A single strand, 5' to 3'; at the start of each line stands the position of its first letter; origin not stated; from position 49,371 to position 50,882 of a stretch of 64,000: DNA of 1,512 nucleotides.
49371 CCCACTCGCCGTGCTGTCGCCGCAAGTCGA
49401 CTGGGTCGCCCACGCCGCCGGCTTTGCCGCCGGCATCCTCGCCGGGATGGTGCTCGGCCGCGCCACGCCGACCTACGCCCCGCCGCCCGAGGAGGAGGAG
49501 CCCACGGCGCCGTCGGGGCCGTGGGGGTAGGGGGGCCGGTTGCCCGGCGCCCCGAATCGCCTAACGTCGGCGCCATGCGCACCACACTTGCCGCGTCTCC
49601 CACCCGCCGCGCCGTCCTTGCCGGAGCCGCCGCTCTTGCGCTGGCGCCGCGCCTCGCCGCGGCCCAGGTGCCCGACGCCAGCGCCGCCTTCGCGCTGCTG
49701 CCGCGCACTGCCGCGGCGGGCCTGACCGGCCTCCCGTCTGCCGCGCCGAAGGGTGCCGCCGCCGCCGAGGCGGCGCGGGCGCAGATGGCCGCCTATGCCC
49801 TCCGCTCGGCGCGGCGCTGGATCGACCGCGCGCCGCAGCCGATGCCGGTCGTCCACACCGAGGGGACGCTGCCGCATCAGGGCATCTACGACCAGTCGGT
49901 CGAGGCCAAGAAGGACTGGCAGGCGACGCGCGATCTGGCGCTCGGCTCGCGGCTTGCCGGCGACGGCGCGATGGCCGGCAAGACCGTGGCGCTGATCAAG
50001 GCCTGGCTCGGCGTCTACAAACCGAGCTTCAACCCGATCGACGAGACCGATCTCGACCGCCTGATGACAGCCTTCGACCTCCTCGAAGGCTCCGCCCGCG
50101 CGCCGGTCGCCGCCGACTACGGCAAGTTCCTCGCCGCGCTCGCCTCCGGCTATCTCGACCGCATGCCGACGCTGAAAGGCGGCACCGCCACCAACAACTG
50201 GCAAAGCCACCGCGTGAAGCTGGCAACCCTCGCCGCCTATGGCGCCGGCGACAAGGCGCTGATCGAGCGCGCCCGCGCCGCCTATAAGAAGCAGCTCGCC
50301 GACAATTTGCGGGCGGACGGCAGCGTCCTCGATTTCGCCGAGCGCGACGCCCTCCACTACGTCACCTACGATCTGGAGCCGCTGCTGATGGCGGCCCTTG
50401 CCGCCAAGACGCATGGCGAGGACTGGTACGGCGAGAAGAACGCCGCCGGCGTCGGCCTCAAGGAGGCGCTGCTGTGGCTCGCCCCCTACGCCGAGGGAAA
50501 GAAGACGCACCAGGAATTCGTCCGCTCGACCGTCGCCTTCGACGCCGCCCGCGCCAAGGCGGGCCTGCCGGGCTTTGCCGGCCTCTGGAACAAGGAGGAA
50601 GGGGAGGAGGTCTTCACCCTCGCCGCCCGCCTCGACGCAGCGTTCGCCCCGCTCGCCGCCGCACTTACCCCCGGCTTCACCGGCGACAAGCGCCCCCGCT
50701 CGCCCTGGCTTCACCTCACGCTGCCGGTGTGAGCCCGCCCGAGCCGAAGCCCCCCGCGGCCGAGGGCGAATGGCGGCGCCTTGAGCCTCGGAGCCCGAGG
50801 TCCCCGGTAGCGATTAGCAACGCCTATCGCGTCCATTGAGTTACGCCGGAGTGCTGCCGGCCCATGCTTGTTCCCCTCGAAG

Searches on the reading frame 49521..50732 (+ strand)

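Call 69: search_protein_families(library=pfam, proteins=[window:49521-50732:+], max_evalue=0.001)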
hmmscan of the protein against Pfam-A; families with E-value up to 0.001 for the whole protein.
window:49521-50732:+ (403 aa): 1 family
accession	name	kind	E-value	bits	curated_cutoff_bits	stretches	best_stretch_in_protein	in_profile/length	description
PF05426.18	Alginate_lyase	-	1.2e-33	117.2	22.2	1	94-329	19-274/275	Alginate lyase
